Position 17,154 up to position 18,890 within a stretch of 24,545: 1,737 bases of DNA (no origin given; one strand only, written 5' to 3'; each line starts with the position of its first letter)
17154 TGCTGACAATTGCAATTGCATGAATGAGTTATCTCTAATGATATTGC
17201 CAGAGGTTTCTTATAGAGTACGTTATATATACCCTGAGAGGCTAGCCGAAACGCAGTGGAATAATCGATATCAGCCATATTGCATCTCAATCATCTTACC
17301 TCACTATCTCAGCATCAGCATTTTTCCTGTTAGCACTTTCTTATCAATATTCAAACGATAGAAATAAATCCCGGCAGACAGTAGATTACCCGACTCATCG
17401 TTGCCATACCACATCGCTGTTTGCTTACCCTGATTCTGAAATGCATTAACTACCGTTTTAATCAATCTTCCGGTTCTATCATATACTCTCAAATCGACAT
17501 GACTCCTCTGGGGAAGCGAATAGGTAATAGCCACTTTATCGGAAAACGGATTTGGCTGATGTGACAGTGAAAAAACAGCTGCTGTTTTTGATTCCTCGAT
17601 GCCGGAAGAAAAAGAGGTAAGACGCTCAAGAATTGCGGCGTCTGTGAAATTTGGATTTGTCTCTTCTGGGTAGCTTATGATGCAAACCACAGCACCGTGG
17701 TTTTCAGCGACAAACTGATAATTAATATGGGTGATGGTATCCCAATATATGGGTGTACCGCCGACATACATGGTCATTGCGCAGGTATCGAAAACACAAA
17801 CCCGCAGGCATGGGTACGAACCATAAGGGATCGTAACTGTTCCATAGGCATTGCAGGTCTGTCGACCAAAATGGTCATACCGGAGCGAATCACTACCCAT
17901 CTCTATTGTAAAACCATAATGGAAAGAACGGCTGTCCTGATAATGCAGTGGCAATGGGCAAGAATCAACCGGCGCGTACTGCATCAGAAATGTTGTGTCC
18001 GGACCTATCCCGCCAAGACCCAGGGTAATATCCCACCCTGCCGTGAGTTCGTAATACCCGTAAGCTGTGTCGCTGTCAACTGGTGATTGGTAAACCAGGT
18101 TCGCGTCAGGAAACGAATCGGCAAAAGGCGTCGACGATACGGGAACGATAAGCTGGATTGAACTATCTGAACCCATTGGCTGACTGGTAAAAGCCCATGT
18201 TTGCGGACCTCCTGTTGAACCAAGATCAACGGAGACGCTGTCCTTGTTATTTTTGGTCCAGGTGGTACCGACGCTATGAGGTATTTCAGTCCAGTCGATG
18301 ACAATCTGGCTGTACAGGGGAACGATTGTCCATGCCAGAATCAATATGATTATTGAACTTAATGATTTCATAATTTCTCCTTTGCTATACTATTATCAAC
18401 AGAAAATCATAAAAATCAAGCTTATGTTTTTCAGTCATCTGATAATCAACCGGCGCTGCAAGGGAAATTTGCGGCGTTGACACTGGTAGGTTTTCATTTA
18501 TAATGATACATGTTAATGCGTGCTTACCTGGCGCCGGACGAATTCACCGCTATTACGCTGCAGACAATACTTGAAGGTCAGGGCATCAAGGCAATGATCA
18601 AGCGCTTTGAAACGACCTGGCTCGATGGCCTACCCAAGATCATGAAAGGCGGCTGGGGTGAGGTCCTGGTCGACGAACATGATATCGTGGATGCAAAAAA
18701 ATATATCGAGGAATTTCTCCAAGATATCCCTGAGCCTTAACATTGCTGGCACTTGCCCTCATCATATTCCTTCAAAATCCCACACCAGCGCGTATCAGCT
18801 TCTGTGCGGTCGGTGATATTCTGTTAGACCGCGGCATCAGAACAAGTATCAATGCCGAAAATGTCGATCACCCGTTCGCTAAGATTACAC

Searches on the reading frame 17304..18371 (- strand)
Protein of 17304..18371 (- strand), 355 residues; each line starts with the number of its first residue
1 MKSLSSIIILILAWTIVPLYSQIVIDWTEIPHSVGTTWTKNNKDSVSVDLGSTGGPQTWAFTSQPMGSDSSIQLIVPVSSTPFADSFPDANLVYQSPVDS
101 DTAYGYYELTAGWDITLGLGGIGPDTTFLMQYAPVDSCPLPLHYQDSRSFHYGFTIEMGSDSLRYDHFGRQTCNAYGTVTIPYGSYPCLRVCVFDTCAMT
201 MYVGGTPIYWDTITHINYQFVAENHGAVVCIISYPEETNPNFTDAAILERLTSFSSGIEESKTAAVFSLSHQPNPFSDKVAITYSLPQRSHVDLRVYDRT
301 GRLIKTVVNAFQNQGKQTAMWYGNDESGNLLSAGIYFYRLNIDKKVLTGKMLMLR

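Call 3: search_protein_families(library=pfam, proteins=[window:17304-18371:-], max_evalue=0.01)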
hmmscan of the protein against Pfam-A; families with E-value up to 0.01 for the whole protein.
window:17304-18371:- (355 aa): 3 families
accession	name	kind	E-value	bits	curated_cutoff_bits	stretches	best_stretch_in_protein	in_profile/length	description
PF13860.13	FlgD_ig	-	9.5e-08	32.4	27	1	278-338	10-71/79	FlgD Ig-like domain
PF18962.6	Por_Secre_tail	-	1.4e-06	28.9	27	1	273-351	3-73/75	Secretion system C-terminal sorting domain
PF13585.12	CHU_C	-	2.1e-05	25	27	1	287-344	24-74/86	CHU_C Type IX secretion signal domain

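Call 4: search_protein_families(library=ncbifam, proteins=[window:17304-18371:-], max_evalue=0.01)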
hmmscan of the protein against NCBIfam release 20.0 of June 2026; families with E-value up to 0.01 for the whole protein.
window:17304-18371:- (355 aa): 4 families
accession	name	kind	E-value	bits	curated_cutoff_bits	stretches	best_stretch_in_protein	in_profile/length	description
NF033707.1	T9SS_sortase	equivalog_domain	6e-09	34.1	420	1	258-344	988-1079/1095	type IX secretion system sortase PorU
TIGR04183.1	Por_Secre_tail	domain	2.4e-07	30.6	23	1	273-351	3-69/72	T9SS type A sorting domain-containing protein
NF005176.1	PRK06655.1-1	equivalog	0.00011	22.2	230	1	287-340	94-147/197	flagellar hook assembly protein FlgD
NF038113.1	T9SSA_dep_M36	equivalog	0.0007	17.8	885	1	269-353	793-868/869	T9SS-dependent M36 family metallopeptidase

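Call 28: find_homologous_proteins(query=window:17304-18371:-)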
Query window:17304-18371:- (355 aa): 91 proteins with E <= 0.001 among 1188 candidates.
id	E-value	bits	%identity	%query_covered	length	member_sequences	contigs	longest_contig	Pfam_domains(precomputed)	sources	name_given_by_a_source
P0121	3.6e-238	807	100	97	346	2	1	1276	PF13585.13,PF18962.8,PF13860.13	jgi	jgi:hypothetical protein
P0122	1.1e-198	677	81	100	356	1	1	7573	PF13585.13,PF18962.8,PF13860.13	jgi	jgi:hypothetical protein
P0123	9.2e-139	480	62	95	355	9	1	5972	PF13585.13,PF18962.8,PF13860.13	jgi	-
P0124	2.5e-137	476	59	100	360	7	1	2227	PF13585.13,PF18962.8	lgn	-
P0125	1.9e-134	466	60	95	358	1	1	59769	PF18962.8,PF13860.13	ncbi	ncbi:MAG: FlgD immunoglobulin-like domain containing protein [bacterium]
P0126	1.5e-133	463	59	95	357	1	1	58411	PF13585.13,PF18962.8,PF13860.13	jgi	-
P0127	1.3e-130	453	56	100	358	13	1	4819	PF13585.13,PF18962.8,PF13860.13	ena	-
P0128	5.5e-129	448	56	100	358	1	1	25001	PF13585.13,PF18962.8,PF13860.13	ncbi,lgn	-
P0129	6.1e-128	445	55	100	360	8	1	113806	PF13585.13,PF18962.8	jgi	-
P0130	1.8e-125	437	54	100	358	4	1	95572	PF13585.13,PF18962.8,PF13860.13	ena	-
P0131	9.8e-123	428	53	100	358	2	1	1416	PF13585.13,PF13860.13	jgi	jgi:hypothetical protein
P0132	1.4e-122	427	55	100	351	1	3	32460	PF13585.13,PF18962.8,PF13860.13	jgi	jgi:hypothetical protein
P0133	5.9e-118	412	54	100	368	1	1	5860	PF18962.8,PF13860.13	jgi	jgi:hypothetical protein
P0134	1.0e-117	411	53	100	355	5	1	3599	PF13585.13,PF18962.8,PF13860.13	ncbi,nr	ncbi:T9SS type A sorting domain-containing protein [candidate division WOR-3 bacterium]|nr:T9SS type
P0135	1.0e-116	408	53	100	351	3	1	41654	PF13860.13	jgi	jgi:hypothetical protein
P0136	3.9e-116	406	53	100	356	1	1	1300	PF18962.8,PF13860.13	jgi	jgi:hypothetical protein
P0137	1.7e-114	400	52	100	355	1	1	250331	PF13860.13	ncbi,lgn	-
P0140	3.6e-112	393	51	100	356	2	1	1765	PF18962.8,PF13860.13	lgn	-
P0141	4.7e-112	392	51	100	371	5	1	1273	PF18962.8,PF13860.13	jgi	jgi:hypothetical protein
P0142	3.8e-111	389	53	99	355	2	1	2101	PF18962.8,PF13860.13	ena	-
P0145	3.3e-110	386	51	99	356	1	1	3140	PF13585.13,PF18962.8,PF13860.13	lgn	-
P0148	1.4e-109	384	51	99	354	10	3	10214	PF13585.13,PF18962.8,PF13860.13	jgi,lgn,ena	jgi:hypothetical protein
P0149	3.3e-109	383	51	96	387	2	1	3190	PF18962.8,PF13860.13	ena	-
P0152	3.2e-107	377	51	100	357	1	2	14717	PF18962.8,PF13860.13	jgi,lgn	-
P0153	5.5e-107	376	49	100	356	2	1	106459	PF18962.8,PF13860.13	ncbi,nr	ncbi:T9SS type A sorting domain-containing protein [candidate division WOR-3 bacterium]|nr:T9SS type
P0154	1.0e-106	375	50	98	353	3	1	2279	PF18962.8,PF13860.13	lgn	-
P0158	3.2e-106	373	51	99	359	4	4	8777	PF18962.8,PF13860.13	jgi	jgi:hypothetical protein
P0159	1.3e-105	371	50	100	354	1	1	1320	PF18962.8,PF13860.13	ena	-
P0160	9.9e-105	368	49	100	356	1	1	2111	PF13585.13,PF18962.8,PF13860.13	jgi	jgi:hypothetical protein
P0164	3.4e-94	334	47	100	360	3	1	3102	PF18962.8,PF13860.13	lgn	-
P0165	7.7e-94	332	45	99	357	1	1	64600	PF18962.8,PF13860.13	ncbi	-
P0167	2.8e-93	331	45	100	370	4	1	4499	PF18962.8,PF13860.13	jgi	jgi:hypothetical protein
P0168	3.0e-91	324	44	99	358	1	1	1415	PF18962.8,PF13860.13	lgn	-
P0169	2.0e-90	321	44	100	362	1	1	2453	PF18962.8,PF13860.13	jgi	jgi:hypothetical protein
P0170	5.5e-89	317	44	99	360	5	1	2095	PF13585.13,PF18962.8,PF13860.13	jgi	-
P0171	2.9e-86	308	47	95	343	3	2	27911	PF18962.8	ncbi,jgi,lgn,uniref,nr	ncbi:T9SS type A sorting domain-containing protein [candidate division TA06 bacterium]|uniref:T9SS t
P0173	3.8e-81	291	43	95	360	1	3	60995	PF18962.8,PF13860.13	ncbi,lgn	-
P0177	1.6e-79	285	42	96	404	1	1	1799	PF18962.8,PF13860.13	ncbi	-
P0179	5.3e-65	238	40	95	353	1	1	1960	PF18962.8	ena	-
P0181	2.4e-53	199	39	82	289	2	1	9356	PF18962.8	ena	-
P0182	2.2e-50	190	42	65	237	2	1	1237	PF18962.8,PF13860.13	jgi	jgi:hypothetical protein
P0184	3.3e-41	159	33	95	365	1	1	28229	PF18962.8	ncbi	ncbi:MAG: T9SS type A sorting domain-containing protein [Calditrichaceae bacterium]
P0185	5.1e-37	146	31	95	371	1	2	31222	PF18962.8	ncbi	-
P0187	2.1e-25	107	29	100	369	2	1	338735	PF13585.13,PF18962.8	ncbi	ncbi:MAG: T9SS type A sorting domain-containing protein [Calditrichia bacterium]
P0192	5.5e-10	57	25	98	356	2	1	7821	PF18962.8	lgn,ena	-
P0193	1.2e-9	56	42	25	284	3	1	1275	PF18962.8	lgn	-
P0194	3.0e-9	54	38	31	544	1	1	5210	PF13229.13,PF18962.8,PF18998.7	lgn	-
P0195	6.0e-9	53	28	53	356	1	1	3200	PF18962.8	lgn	-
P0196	3.3e-8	51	36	23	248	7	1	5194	PF18962.8,PF13860.13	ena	-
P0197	3.6e-8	51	43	26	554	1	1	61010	PF18962.8,PF04231.20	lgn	-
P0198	2.6e-7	48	41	27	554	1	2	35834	PF18962.8,PF28492.1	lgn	-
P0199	5.1e-7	47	34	32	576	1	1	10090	PF01839.30,PF12256.15,PF13517.13,PF18962.8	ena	-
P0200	5.3e-7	47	41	23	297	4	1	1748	PF18962.8,PF13860.13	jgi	-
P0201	1.8e-5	42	37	23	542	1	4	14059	PF18962.8,PF06739.18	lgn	-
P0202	1.8e-5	42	40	28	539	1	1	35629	PF18962.8,PF17189.11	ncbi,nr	ncbi:T9SS type A sorting domain-containing protein [candidate division WOR-3 bacterium]|nr:T9SS type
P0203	1.9e-5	42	38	30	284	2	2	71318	PF18962.8,PF13860.13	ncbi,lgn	-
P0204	4.8e-5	40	36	30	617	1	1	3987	PF18962.8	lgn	-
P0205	8.2e-5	40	32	26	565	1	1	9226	PF18962.8,PF14269.13,PF05935.18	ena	-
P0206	1.1e-4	39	36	27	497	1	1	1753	PF18962.8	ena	-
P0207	1.8e-4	39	35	27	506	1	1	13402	PF18962.8,PF14870.13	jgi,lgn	jgi:photosystem II stability/assembly factor-like uncharacterized protein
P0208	1.9e-4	38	34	32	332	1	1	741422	PF18962.8,PF25852.1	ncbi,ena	-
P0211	6.0e-4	37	34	24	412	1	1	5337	PF18962.8,PF25852.1,PF02012.27,PF15902.13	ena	-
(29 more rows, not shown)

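Call 29: find_encoding_contigs(protein=P0126, flank=5000, max_places=1)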
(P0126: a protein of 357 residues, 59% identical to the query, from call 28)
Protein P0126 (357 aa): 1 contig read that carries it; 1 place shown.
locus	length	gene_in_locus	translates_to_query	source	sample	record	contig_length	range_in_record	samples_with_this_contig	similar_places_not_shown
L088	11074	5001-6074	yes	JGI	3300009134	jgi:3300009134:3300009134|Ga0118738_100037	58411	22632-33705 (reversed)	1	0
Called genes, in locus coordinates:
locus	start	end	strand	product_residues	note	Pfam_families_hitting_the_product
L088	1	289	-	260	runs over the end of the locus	PF02463:SMC_N (weak), PF00005:ABC_tran, PF13304:AAA_21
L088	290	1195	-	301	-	PF01032:FecCD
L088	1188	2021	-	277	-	PF01497:Peripla_BP_2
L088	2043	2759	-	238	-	PF04773:FecR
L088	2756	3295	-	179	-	-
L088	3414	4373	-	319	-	-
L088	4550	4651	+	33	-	-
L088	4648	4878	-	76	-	PF09413:DUF2007 (weak)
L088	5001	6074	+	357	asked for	PF13585:CHU_C (weak), PF13860:FlgD_ig, PF18962:Por_Secre_tail (weak)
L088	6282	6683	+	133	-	PF00293:NUDIX, PF14815:NUDIX_4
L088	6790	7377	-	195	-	PF00211:Guanylate_cyc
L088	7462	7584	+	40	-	-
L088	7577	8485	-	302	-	PF01145:Band_7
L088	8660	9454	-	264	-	PF07827:KNTase_C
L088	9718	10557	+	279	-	PF00291:PALP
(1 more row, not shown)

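Call 30: find_encoding_contigs(protein=P0129, flank=5000, max_places=1)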
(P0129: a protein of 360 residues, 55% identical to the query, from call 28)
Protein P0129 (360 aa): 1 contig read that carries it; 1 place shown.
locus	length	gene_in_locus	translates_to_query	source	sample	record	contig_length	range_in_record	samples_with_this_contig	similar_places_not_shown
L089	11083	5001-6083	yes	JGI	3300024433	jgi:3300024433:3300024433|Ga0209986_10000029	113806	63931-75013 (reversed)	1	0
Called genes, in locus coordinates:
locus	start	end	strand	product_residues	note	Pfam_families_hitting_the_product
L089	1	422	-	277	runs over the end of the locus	PF01497:Peripla_BP_2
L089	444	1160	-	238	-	PF04773:FecR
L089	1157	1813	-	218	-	-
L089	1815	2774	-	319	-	-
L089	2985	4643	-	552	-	PF09587:PGA_cap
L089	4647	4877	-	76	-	PF09413:DUF2007 (weak)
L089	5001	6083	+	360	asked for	PF18962:Por_Secre_tail (weak), PF13585:CHU_C (faint)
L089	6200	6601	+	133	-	PF00293:NUDIX, PF14815:NUDIX_4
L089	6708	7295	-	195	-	PF00211:Guanylate_cyc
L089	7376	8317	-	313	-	PF01145:Band_7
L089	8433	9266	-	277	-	PF07827:KNTase_C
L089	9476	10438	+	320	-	PF00291:PALP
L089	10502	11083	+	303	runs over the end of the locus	PF01797:Y1_Tnp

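Call 31: find_encoding_contigs(protein=P0137, flank=5000, max_places=1)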
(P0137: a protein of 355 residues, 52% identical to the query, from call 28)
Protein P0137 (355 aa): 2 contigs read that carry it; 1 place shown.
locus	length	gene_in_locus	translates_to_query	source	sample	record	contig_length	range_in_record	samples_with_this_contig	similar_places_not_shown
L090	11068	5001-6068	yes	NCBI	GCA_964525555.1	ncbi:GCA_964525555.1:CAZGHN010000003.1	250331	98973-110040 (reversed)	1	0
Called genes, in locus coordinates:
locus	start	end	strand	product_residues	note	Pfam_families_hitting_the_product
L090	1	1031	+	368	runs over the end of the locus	PF01820:Dala_Dala_lig_N, PF01071:GARS_A (weak), PF02222:ATP-grasp, PF02786:CPSase_L_D2 (faint), PF07478:Dala_Dala_lig_C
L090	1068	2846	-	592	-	PF03190:Thioredox_DsbH, PF13899:Thioredoxin_7 (weak)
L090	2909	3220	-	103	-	PF01910:Thiamine_BP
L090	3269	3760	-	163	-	PF00210:Ferritin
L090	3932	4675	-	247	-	PF27246:MJ1433_N, PF27232:MJ1433_C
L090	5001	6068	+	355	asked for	PF13860:FlgD_ig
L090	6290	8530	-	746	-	PF15892:BNR_4, PF18962:Por_Secre_tail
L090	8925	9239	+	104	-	PF00076:RRM_1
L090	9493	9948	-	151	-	PF18962:Por_Secre_tail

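Call 32: find_encoding_contigs(protein=P0153, flank=5000, max_places=1)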
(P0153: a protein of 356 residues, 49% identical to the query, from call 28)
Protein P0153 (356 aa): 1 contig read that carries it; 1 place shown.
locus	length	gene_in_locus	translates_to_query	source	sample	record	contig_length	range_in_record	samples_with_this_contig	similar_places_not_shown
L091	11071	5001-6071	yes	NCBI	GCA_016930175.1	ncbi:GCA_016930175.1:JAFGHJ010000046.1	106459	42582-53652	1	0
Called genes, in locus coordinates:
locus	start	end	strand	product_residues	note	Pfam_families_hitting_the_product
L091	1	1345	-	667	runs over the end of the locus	PF22896:OB_RNR_1st, PF08206:OB_RNB, PF17876:CSD2 (faint), PF00773:RNB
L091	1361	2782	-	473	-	PF00309:Sigma54_AID, PF04963:Sigma54_CBD, PF04552:Sigma54_DBD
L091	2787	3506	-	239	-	PF00005:ABC_tran, PF13304:AAA_21 (faint)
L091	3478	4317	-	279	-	PF03968:LptD_N (faint)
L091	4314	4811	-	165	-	PF06835:LptC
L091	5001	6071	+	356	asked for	PF13860:FlgD_ig, PF18962:Por_Secre_tail (faint)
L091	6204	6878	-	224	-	-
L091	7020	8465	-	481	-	PF05833:NFACT_N, PF05670:NFACT-R_1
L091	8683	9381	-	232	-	PF00902:TatC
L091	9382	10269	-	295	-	PF00480:ROK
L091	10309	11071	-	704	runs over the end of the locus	PF01138:RNase_PH, PF03725:RNase_PH_C, PF03726:PNPase (weak), PF01138:RNase_PH, PF00013:KH_1, PF00575:S1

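Call 78: predict_structure(alignment_id=A4)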
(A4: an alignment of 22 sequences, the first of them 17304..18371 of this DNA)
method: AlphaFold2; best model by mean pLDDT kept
length: 355 residues; sequences in the alignment: 22
mean_pLDDT: 87.1   pTM: 0.65
mean pLDDT of the five models: 87.1, 85.9, 84.9, 80.4, 77.9
residues with pLDDT >= 90: 208; 70-90: 114; 50-70: 21; < 50: 12
segments of 3 or more residues with pLDDT < 50: 17-20, 258-265
pLDDT, mean of each block of 10 residues (from residue 1): 69 55 84 87 92 92 82 88 93 87 94 95 89 94 94 92 96 95 91 97 95 97 88 96 94 68 55 71 88 90 91 91 91 87 82 78
secondary structure, 60 per line:
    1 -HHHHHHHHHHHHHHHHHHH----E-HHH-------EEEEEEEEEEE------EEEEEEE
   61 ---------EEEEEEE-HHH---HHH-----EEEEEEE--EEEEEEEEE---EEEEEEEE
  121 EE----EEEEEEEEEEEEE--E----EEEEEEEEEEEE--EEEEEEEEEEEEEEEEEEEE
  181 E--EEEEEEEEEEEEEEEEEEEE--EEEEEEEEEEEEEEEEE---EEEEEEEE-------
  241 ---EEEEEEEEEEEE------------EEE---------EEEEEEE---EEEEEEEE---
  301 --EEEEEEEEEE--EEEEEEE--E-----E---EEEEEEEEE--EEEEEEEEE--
elements in order: H2-20 E37-47 E54-60 E70-76 E92-98 E101-109 E113-122 E127-139 E147-158 E161-181 E184-203 E206-222 E226-233 E244-255 E268-270 E280-286 E290-297 E303-312 E315-321 E334-342 E345-353

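Call 82: fold_search(model_id=the predicted structure, library=pdb)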
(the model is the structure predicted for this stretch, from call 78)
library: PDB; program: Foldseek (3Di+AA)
matches with E <= 10: 848; with E <= 0.001: 3
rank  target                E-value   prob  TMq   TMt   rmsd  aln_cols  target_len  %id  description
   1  4fvs_E                1.5e-04  1.00  0.32  0.50  10.5       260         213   14  Crystal structure of a putative lipoprotein (BDI_3050) from Parabacteroides distasonis ATCC 8503 at 2.70 A resolution (released 2012-07-25)
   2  5m11                  3.0e-04  0.99  0.20  0.10  21.8       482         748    8  Structural and functional probing of PorZ, an essential bacterial surface component of the type-IX secretion system of h (released 2016-11-09)
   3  4fvs_A                3.8e-04  1.00  0.30  0.46  11.0       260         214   12  Crystal structure of a putative lipoprotein (BDI_3050) from Parabacteroides distasonis ATCC 8503 at 2.70 A resolution (released 2012-07-25)
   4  6za2_A                1.8e-03  0.92  0.22  0.08  25.5       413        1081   11  Crystal structure of dimeric latent PorU from Porphyromonas gingivalis (released 2021-09-29)
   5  5k8g                  2.5e-03  0.18  0.10  0.08  24.4       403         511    8  Crystal structure of a putative peptide-binding domain of MpAFP (released 2017-09-06)
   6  3osv_C                2.8e-03  1.00  0.19  0.44   5.3        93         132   27  The crytsal structure of FLGD from P. Aeruginosa (released 2011-05-04)
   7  8jmw_A                3.4e-03  1.00  0.19  0.14  16.7       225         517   12  Fibril form of serine peptidase Vpr (released 2023-12-06)
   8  6za2_B                4.0e-03  0.93  0.22  0.08  24.4       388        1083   10  Crystal structure of dimeric latent PorU from Porphyromonas gingivalis (released 2021-09-29)
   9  6x6q_A                4.0e-03  0.14  0.10  0.08  24.4       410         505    7  Peptide-bound structure of Marinomonas primoryensis peptide-binding domain (released 2021-09-01)
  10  3osv_B                5.3e-03  1.00  0.18  0.43   3.7        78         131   29  The crytsal structure of FLGD from P. Aeruginosa (released 2011-05-04)
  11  3osv_D                5.5e-03  1.00  0.19  0.45   5.3        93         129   27  The crytsal structure of FLGD from P. Aeruginosa (released 2011-05-04)
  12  5nok_A                6.4e-03  0.85  0.20  0.12  21.1       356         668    9  Polysaccharide Lyase BACCELL_00875 (released 2017-06-28)
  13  7eh9_B                7.7e-03  1.00  0.19  0.44   3.2        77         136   19  Crystal structure of the flagellar hook cap fragment from Salmonella enterica serovar Typhimurium (released 2021-11-24)
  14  7yzx_A                7.7e-03  0.98  0.21  0.09  25.2       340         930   10  ScpA from Streptococcus pyogenes, D783A mutant. (released 2022-08-31)
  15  7bj3                  8.1e-03  0.98  0.20  0.08  14.4       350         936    8  ScpA from Streptococcus pyogenes, S512A active site mutant (released 2021-05-12)
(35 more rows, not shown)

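Call 83: search_protein_families(library=padloc, proteins=[window:17304-18371:-], max_evalue=0.001)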
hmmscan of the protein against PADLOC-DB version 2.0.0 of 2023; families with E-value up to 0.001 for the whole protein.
window:17304-18371:- (355 aa): 0 families

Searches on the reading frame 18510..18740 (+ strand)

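Call 3: search_protein_families(library=pfam, proteins=[window:18510-18740:+], max_evalue=0.01)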
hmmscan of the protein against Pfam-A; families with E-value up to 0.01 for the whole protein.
window:18510-18740:+ (76 aa): 1 family
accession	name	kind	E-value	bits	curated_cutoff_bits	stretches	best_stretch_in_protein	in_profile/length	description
PF09413.15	DUF2007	-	0.00011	22.7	25.7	1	8-69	7-65/66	Putative prokaryotic signal transducing protein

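Call 4: search_protein_families(library=ncbifam, proteins=[window:18510-18740:+], max_evalue=0.01)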
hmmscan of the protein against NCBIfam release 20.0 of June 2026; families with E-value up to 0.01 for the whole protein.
window:18510-18740:+ (76 aa): 0 families
